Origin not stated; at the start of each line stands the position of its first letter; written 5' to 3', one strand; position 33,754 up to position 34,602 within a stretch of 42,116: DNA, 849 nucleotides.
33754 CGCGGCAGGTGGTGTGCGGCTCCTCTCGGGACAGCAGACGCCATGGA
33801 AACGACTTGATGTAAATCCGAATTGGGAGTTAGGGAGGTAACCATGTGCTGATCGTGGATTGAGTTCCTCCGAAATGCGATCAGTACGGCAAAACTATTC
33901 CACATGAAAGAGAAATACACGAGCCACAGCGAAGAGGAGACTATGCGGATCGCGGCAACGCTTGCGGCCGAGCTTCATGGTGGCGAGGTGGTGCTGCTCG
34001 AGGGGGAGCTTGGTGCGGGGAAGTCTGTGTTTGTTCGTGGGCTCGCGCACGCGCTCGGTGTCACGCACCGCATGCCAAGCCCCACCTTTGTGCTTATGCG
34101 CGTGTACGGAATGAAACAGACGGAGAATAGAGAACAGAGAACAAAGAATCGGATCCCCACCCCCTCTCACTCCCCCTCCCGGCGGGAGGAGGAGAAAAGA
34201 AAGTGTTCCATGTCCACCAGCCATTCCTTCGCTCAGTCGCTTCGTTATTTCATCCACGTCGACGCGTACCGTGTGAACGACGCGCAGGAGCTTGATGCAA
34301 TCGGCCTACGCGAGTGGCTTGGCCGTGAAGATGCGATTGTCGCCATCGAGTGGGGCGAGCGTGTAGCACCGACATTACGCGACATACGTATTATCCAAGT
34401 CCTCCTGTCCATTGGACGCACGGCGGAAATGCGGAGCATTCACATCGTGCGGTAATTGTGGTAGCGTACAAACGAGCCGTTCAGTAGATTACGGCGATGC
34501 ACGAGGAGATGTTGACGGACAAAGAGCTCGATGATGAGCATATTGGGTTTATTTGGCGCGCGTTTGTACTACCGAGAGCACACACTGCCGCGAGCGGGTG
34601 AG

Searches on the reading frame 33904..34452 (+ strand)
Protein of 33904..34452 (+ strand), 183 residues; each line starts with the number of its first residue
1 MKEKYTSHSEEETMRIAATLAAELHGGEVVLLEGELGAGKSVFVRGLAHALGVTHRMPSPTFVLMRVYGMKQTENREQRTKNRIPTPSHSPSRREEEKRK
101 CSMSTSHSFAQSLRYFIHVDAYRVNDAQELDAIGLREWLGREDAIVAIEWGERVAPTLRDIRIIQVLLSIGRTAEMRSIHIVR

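Call 6: search_protein_families(library=pfam, proteins=[window:33904-34452:+], max_evalue=0.01)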
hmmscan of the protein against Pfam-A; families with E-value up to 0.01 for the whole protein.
window:33904-34452:+ (183 aa): 3 families
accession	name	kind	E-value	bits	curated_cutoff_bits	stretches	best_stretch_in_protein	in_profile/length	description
PF02367.23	TsaE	-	1.4e-30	106.3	26.6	2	8-70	2-64/128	Threonylcarbamoyl adenosine biosynthesis protein TsaE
PF05729.18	NACHT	-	0.0055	17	26.7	1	29-96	2-70/167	NACHT domain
PF13191.12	AAA_16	-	0.006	17.5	32.6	0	10-52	6-49/167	AAA ATPase domain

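Call 68: search_solved_structures(query=window:33904-34452:+, show_alignments=1, max_evalue=0.00001)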
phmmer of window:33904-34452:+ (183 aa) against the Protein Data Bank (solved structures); distinct sequences matched with E-value up to 0.00001: 7.
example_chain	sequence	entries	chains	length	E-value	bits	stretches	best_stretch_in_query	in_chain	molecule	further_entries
6n9a_E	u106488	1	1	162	1.4e-17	67.5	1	6-69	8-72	tRNA threonylcarbamoyladenosine biosynthesis protein TsaE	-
6nak_D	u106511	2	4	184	2.3e-17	66.7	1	5-70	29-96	TsaE | ATPase YjeE, predicted to have essential role in cell wall biosynthesis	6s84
5np9_A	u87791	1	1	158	5.5e-14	55.8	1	4-69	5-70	tRNA threonylcarbamoyladenosine biosynthesis protein TsaE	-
5mvr_A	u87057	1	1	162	6.8e-14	55.5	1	4-69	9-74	tRNA threonylcarbamoyladenosine biosynthesis protein TsaE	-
1htw_A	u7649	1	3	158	6.9e-11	45.7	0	22-70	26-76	HI0065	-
1fl9_A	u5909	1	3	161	7.3e-11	45.6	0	22-70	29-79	HYPOTHETICAL PROTEIN HI0065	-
9zw5_A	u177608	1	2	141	6.8e-06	29.5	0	15-73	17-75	tRNA threonylcarbamoyladenosine biosynthesis protein TsaE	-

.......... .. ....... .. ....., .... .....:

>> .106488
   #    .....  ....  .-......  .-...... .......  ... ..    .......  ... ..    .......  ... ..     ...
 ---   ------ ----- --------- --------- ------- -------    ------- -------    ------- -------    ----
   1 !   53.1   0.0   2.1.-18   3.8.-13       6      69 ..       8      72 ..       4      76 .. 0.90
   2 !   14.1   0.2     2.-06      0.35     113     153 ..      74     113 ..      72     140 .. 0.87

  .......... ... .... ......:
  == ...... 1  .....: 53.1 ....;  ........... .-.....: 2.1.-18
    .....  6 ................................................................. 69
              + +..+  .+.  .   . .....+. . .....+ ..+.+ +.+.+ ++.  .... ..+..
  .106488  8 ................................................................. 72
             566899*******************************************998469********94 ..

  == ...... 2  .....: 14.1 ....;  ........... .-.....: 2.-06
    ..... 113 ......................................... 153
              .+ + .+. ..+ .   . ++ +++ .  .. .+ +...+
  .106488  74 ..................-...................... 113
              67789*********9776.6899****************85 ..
